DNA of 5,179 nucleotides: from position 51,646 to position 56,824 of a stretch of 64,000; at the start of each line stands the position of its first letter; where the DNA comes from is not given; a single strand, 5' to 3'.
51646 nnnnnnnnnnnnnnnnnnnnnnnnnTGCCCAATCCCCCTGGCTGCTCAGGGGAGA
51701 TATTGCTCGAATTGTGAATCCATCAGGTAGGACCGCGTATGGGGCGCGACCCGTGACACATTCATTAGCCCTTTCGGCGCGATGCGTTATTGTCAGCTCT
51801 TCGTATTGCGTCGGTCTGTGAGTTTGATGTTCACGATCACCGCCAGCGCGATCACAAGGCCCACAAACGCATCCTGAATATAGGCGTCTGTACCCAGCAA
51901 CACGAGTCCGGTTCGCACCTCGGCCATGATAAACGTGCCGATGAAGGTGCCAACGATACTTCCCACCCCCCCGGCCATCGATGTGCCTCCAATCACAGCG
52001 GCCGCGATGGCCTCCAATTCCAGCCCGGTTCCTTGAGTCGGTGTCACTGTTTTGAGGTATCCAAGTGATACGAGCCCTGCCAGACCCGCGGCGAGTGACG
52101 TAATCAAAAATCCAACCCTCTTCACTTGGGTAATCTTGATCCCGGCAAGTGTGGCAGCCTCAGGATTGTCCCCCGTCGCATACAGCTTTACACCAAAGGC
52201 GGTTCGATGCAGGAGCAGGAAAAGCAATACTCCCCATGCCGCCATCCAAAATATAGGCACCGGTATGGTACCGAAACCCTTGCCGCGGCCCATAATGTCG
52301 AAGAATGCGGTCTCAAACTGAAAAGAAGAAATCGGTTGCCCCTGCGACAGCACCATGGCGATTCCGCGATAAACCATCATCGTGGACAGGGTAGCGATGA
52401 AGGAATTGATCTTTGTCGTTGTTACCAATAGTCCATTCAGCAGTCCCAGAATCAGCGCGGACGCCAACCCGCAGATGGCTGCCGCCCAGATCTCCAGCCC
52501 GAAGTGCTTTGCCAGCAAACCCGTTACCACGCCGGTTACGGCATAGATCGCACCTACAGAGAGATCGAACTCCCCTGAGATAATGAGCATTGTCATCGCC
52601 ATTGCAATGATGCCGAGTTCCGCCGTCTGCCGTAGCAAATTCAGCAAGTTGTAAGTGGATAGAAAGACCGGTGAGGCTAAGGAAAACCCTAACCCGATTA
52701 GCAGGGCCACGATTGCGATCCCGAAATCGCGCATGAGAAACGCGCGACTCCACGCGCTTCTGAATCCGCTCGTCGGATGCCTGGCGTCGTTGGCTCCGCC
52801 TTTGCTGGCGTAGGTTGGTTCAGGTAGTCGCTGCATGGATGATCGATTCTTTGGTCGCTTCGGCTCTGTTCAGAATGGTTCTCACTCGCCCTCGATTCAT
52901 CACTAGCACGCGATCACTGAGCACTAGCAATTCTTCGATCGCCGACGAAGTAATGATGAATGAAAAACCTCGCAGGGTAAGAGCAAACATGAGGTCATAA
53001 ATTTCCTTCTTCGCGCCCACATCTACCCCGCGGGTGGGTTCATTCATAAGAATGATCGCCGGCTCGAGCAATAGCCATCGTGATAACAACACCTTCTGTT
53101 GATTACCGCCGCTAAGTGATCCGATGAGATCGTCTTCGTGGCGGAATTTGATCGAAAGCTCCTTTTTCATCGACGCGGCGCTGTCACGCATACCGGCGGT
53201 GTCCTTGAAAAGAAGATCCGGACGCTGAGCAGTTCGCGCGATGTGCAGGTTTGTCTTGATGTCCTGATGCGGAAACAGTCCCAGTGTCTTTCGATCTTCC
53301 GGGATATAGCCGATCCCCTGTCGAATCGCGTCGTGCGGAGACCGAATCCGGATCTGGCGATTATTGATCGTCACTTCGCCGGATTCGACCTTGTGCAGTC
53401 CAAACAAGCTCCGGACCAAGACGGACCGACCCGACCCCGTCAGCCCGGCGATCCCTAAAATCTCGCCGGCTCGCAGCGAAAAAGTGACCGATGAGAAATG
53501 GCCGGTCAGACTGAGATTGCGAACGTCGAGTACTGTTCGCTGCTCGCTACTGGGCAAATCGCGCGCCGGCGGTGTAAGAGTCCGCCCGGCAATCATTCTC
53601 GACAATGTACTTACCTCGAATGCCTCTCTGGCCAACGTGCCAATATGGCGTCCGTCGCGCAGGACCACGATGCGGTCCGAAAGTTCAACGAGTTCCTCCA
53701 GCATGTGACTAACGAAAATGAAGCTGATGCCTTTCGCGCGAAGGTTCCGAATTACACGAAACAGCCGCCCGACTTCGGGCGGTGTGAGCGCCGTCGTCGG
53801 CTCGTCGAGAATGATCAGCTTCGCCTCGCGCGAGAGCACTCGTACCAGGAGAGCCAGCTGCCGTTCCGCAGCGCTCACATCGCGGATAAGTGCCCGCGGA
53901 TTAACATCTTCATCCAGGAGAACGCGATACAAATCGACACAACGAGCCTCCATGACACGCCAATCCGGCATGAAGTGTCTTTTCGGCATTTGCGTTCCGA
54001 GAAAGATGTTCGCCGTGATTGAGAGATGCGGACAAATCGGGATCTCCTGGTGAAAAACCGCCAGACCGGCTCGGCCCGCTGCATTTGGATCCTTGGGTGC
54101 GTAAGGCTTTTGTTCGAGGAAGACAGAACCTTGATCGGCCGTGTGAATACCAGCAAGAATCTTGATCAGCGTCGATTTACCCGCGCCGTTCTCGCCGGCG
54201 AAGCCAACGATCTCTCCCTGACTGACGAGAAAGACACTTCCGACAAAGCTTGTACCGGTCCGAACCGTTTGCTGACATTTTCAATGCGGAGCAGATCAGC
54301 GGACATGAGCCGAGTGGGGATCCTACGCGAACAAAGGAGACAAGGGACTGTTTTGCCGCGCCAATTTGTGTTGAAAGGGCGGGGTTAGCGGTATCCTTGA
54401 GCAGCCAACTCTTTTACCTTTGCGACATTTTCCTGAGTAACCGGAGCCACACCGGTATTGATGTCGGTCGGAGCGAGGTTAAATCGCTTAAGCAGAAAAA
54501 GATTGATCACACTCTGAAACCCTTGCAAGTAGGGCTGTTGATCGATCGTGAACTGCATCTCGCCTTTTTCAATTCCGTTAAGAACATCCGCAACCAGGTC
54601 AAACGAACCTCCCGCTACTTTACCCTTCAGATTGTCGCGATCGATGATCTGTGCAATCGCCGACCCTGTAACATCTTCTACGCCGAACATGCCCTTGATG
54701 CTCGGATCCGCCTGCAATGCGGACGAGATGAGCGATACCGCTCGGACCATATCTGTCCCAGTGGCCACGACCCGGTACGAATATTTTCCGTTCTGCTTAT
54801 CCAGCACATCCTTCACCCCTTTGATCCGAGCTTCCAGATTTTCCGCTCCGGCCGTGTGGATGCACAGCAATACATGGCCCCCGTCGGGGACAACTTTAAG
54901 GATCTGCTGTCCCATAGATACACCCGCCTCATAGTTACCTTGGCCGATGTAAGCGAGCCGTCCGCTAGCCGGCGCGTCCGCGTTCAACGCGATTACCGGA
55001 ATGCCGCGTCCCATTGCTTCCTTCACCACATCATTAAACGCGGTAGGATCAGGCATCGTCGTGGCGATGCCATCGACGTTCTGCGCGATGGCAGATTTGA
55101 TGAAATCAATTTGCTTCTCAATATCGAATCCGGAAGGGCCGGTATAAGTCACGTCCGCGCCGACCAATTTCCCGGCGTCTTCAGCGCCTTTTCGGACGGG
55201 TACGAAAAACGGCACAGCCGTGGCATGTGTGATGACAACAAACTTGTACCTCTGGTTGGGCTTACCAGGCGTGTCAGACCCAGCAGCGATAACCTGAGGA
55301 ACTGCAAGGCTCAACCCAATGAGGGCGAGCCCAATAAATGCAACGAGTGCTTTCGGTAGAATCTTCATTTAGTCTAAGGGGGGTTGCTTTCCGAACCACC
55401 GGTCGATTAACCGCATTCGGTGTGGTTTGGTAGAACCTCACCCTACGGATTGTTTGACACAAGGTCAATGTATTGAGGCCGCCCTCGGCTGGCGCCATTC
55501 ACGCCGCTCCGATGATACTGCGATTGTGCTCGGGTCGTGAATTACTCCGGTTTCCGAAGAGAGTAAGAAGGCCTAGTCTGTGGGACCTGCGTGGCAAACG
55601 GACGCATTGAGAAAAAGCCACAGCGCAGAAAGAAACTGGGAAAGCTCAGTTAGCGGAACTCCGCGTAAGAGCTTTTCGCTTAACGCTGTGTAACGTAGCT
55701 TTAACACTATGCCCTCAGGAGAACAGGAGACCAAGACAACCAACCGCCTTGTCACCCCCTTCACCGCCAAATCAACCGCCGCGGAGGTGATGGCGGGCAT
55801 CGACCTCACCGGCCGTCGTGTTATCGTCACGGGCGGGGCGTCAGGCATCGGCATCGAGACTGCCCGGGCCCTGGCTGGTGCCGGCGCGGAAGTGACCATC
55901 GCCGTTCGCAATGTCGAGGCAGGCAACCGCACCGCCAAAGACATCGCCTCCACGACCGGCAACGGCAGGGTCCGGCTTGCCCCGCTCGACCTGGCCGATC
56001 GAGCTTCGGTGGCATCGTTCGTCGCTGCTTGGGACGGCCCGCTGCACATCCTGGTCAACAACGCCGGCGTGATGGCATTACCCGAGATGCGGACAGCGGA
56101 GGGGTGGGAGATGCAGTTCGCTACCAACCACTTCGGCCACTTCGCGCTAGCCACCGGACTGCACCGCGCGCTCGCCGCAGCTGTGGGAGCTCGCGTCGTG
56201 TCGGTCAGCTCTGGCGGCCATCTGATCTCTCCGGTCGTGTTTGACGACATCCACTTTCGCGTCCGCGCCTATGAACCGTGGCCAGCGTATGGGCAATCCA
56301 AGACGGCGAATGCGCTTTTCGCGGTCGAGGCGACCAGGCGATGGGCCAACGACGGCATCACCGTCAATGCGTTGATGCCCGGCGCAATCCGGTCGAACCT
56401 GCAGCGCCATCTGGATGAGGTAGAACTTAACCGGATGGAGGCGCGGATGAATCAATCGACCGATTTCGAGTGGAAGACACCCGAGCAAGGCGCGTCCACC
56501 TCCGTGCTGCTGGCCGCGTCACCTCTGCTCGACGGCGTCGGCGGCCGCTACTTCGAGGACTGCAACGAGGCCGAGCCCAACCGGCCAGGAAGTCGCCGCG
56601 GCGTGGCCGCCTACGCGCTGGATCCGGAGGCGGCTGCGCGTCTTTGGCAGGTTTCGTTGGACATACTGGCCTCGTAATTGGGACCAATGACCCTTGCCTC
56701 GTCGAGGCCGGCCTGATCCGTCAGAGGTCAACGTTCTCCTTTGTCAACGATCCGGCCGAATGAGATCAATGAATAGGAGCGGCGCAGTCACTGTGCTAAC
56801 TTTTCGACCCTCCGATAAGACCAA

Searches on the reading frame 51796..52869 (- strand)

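Call 23: search_protein_families(library=pfam, proteins=[window:51796-52869:-], max_evalue=0.001)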
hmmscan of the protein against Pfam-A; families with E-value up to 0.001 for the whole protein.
window:51796-52869:- (358 aa): 1 family
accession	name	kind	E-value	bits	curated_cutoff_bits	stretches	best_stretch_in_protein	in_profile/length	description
PF02653.21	BPD_transp_2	-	1.2e-42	146.4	26.8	1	74-343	1-268/269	Branched-chain amino acid transport system / permease component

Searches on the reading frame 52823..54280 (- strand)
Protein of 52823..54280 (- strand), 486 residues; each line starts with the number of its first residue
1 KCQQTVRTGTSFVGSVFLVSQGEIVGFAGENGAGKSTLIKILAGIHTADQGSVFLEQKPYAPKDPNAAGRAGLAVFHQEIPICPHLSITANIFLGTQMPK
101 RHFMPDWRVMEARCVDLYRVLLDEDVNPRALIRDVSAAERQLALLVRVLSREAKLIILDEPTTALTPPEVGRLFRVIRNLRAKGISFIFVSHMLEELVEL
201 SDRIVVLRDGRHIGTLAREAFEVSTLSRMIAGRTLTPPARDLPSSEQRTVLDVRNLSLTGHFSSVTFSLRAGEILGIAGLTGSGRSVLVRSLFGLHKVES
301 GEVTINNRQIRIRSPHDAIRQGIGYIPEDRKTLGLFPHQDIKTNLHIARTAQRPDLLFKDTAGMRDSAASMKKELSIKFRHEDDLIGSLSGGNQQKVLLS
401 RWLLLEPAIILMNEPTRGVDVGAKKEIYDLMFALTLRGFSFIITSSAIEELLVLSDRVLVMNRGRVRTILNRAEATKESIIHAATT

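Call 23: search_protein_families(library=pfam, proteins=[window:52823-54280:-], max_evalue=0.001)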
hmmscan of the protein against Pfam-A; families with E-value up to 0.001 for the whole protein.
window:52823-54280:- (486 aa): 6 families
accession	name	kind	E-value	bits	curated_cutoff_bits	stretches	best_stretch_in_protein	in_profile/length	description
PF00005.33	ABC_tran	-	2.5e-47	161.4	25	2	263-416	2-136/137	ABC transporter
PF13304.12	AAA_21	-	2.6e-11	44.6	27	0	132-192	235-298/304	AAA domain, putative AbiEii toxin, Type IV TA system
PF09818.15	ABC_ATPase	-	0.00011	21.8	23.2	0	437-479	222-264/283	P-loop domain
PF13401.12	AAA_22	-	0.00016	22.4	27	0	28-48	11-31/130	AAA domain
PF13191.12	AAA_16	-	0.00038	21.4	32.6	0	273-310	25-63/167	AAA ATPase domain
PF01926.29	MMR_HSR1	-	0.00038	21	21.9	0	25-44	2-21/113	50S ribosome-binding GTPase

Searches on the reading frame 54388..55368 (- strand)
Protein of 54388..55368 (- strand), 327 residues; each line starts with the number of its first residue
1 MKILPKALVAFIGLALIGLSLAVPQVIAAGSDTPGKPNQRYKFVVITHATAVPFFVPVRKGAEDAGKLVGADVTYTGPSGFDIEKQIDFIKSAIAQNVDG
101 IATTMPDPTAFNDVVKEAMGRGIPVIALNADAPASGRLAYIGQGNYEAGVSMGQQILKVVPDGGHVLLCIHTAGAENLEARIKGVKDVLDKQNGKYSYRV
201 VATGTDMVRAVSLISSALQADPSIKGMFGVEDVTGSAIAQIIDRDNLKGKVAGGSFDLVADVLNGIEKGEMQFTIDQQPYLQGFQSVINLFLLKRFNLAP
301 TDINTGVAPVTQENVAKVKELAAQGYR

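Call 23: search_protein_families(library=pfam, proteins=[window:54388-55368:-], max_evalue=0.001)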
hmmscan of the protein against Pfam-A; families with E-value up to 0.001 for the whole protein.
window:54388-55368:- (327 aa): 3 families
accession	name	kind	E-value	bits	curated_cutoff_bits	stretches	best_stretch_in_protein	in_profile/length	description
PF13407.12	Peripla_BP_4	-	2.8e-57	194.7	35.1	1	43-287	1-247/258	Periplasmic binding protein domain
PF00532.27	Peripla_BP_1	-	2.8e-11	43.9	22.2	1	45-268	6-228/281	Periplasmic binding proteins and sugar binding domain of LacI family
PF04392.18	ABC_sub_bind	-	0.00012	21.8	25.9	0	85-159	172-248/293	ABC transporter substrate binding protein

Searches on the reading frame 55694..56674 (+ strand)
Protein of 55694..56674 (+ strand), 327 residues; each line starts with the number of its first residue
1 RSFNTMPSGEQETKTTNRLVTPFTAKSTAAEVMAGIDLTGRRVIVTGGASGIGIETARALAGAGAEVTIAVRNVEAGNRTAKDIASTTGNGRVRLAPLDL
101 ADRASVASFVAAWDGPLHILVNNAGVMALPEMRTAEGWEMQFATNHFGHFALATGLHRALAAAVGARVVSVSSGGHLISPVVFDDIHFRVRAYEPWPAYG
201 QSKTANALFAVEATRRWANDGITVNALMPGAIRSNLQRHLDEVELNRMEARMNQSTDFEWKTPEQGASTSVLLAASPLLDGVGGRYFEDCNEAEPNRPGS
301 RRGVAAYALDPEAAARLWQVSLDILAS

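Call 23: search_protein_families(library=pfam, proteins=[window:55694-56674:+], max_evalue=0.001)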
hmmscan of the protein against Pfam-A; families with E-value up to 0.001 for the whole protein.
window:55694-56674:+ (327 aa): 4 families
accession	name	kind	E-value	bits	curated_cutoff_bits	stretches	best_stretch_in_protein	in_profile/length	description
PF00106.31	adh_short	-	2.7e-30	105.8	26.6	1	42-242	2-192/195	short chain dehydrogenase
PF13561.12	adh_short_C2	-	1.2e-21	77.8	27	1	49-282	3-224/236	Enoyl-(Acyl carrier protein) reductase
PF08659.16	KR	-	7.8e-07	29.6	22.6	1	43-142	3-109/180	KR domain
PF01370.27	Epimerase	-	4.2e-05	23.5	20.9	1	43-217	1-160/240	NAD dependent epimerase/dehydratase family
